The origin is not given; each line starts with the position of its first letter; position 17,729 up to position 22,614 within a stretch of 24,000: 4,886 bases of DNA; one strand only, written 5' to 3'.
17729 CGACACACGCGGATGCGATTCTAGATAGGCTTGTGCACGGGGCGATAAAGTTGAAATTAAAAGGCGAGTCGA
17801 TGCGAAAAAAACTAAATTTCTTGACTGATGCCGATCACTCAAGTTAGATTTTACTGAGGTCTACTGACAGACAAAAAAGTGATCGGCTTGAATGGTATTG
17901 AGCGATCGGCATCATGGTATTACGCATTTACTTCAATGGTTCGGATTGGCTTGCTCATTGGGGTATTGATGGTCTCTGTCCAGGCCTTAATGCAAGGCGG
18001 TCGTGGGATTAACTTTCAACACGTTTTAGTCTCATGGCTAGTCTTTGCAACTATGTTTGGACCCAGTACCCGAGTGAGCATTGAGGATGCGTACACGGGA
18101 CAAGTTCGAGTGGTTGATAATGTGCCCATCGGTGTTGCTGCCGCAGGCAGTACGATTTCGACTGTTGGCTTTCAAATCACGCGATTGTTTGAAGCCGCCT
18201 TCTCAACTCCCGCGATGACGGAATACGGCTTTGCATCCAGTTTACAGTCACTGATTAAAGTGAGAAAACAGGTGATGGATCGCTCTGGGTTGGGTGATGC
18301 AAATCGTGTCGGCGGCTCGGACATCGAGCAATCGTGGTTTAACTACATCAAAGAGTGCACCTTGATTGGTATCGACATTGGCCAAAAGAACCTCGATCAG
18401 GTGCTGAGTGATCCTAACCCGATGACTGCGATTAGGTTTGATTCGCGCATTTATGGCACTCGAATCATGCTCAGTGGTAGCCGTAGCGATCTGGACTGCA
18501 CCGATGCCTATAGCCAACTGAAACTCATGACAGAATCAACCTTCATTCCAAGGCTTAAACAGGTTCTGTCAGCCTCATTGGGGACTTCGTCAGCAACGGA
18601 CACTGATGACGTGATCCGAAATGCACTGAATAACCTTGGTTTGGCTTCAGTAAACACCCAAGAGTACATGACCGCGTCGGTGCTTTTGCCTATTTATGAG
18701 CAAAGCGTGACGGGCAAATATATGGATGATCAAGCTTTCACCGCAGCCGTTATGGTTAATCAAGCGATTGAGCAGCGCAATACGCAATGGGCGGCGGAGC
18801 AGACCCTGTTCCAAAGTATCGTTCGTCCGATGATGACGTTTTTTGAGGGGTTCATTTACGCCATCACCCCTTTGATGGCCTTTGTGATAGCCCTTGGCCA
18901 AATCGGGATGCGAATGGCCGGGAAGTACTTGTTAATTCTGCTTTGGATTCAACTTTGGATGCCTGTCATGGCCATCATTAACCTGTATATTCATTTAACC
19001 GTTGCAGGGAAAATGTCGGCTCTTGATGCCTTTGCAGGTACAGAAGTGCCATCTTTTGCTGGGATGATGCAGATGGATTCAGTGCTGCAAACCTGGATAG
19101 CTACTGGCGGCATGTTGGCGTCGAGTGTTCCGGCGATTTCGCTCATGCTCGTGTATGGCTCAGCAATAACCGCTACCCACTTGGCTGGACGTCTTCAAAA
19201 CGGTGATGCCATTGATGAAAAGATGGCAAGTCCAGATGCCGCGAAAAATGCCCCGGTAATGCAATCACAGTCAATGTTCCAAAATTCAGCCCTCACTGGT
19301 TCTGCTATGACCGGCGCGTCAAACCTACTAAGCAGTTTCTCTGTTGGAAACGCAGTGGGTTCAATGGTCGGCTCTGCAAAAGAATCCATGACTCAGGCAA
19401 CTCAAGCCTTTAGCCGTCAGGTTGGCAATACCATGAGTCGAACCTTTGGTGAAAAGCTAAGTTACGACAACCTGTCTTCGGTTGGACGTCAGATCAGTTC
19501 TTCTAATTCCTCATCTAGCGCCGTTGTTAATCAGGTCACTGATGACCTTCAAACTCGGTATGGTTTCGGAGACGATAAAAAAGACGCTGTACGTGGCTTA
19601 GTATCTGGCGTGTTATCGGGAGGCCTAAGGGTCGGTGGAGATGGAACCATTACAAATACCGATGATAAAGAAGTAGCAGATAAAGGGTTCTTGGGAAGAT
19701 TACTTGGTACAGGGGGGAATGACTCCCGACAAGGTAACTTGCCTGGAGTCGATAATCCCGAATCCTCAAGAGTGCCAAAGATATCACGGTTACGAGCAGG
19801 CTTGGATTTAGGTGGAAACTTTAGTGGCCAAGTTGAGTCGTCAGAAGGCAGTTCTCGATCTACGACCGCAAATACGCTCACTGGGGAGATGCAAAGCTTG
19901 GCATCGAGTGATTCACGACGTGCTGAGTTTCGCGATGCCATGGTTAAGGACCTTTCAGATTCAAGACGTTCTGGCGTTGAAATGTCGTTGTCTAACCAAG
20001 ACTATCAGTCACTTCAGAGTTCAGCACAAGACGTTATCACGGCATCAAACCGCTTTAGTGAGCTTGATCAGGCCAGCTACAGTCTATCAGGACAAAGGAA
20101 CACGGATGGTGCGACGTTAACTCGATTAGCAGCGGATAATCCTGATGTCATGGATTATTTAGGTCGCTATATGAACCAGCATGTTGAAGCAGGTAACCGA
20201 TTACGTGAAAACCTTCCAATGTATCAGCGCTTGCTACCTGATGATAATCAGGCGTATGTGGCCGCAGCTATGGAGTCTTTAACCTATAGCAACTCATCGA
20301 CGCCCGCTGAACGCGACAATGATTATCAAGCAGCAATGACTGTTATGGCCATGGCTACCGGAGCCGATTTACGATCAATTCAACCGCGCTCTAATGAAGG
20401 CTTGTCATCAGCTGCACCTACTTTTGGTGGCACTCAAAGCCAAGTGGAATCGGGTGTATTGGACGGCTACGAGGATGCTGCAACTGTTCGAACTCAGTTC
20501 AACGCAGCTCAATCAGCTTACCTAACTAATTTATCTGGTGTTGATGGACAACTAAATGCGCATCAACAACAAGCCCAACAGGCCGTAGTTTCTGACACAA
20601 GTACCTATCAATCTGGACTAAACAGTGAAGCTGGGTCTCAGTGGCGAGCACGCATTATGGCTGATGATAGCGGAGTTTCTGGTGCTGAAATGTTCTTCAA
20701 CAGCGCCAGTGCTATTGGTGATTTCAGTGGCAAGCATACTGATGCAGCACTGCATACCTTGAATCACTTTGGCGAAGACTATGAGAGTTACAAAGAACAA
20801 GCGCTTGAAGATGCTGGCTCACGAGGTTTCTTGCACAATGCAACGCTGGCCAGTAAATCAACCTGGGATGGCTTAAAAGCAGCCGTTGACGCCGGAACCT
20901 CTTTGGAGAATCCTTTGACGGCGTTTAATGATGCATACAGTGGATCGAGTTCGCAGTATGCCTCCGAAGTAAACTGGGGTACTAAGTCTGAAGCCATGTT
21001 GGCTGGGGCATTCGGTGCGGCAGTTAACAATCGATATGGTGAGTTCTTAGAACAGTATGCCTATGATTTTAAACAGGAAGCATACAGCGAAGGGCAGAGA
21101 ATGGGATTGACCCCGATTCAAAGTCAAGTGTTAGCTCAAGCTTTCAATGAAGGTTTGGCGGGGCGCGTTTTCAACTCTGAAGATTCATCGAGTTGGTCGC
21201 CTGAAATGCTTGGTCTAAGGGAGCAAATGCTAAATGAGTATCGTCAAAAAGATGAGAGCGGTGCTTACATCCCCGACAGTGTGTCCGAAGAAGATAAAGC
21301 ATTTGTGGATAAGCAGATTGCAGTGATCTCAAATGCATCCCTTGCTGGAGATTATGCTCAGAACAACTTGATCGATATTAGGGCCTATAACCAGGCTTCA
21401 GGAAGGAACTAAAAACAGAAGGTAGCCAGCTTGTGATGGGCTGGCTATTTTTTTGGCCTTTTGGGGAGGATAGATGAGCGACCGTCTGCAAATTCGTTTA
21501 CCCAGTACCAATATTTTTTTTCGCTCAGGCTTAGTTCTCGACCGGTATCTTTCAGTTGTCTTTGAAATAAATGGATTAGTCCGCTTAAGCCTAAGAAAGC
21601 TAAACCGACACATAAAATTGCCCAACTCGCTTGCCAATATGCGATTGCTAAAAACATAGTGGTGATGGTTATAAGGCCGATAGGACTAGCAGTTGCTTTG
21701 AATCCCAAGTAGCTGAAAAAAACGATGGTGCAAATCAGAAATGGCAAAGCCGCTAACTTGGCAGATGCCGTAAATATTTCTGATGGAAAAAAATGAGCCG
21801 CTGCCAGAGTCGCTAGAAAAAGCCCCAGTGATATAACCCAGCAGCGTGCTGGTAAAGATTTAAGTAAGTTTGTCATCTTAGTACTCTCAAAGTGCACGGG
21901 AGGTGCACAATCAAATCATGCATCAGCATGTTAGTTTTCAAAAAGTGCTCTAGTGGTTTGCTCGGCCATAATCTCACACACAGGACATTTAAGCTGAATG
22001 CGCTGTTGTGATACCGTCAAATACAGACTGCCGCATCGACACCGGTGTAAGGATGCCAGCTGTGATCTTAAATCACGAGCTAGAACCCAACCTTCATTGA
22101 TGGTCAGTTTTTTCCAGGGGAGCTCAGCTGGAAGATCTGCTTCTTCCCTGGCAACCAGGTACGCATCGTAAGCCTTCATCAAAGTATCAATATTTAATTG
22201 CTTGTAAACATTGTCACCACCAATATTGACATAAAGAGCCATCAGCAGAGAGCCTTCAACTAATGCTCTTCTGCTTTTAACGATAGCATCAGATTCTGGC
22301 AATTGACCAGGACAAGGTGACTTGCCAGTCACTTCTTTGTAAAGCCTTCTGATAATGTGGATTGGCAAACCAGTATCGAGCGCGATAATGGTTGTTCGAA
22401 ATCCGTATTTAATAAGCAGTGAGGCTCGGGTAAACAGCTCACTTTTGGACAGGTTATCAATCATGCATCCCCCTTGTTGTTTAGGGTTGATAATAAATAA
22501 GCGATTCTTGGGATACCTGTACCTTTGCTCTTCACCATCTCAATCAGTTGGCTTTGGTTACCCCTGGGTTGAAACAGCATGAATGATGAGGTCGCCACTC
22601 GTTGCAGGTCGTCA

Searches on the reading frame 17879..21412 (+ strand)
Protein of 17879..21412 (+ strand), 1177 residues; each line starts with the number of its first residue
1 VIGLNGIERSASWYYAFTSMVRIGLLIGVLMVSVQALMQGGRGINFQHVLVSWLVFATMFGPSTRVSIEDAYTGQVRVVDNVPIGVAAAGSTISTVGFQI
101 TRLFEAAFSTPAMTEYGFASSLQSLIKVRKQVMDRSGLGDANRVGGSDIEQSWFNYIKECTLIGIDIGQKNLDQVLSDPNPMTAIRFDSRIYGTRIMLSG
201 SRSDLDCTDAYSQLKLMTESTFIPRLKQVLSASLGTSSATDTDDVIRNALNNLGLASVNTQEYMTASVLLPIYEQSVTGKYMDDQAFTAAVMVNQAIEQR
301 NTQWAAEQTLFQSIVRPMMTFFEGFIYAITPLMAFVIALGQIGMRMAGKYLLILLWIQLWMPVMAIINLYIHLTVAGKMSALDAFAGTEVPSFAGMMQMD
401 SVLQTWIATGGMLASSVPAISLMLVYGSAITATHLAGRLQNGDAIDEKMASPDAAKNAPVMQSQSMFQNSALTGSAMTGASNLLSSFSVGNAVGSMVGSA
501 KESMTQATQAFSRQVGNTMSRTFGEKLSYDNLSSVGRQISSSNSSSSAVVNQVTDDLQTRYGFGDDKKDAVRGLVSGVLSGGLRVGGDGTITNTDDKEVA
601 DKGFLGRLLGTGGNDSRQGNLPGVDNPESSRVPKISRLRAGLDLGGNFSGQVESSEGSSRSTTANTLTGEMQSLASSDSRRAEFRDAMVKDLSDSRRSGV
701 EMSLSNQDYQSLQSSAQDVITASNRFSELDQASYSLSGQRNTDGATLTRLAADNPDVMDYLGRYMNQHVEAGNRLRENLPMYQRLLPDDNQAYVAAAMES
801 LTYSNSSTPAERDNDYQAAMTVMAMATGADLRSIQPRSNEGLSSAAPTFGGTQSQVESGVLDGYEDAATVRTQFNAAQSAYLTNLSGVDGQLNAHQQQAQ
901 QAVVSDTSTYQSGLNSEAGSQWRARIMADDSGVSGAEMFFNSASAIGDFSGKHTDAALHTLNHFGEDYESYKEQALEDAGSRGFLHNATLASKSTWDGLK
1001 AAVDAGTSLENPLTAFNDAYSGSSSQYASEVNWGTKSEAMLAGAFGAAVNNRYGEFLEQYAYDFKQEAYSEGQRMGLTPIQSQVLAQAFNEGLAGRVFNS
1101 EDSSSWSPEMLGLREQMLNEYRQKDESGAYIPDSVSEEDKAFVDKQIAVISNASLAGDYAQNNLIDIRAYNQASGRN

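Call 5: search_protein_families(library=pfam, proteins=[window:17879-21412:+])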
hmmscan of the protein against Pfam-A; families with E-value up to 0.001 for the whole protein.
window:17879-21412:+ (1177 aa): 1 family
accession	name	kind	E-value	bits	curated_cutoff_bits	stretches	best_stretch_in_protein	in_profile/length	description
PF07916.16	TraG_N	-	3.2e-91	307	36.1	1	16-443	26-458/462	TraG-like protein, N-terminal region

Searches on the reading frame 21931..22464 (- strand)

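Call 5: search_protein_families(library=pfam, proteins=[window:21931-22464:-])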
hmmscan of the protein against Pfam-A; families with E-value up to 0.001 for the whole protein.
window:21931-22464:- (177 aa): 1 family
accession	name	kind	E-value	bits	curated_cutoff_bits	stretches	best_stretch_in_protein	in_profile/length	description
PF05280.16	FlhC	-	3.6e-16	59.9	27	1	9-167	11-164/173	Flagellar transcriptional activator (FlhC)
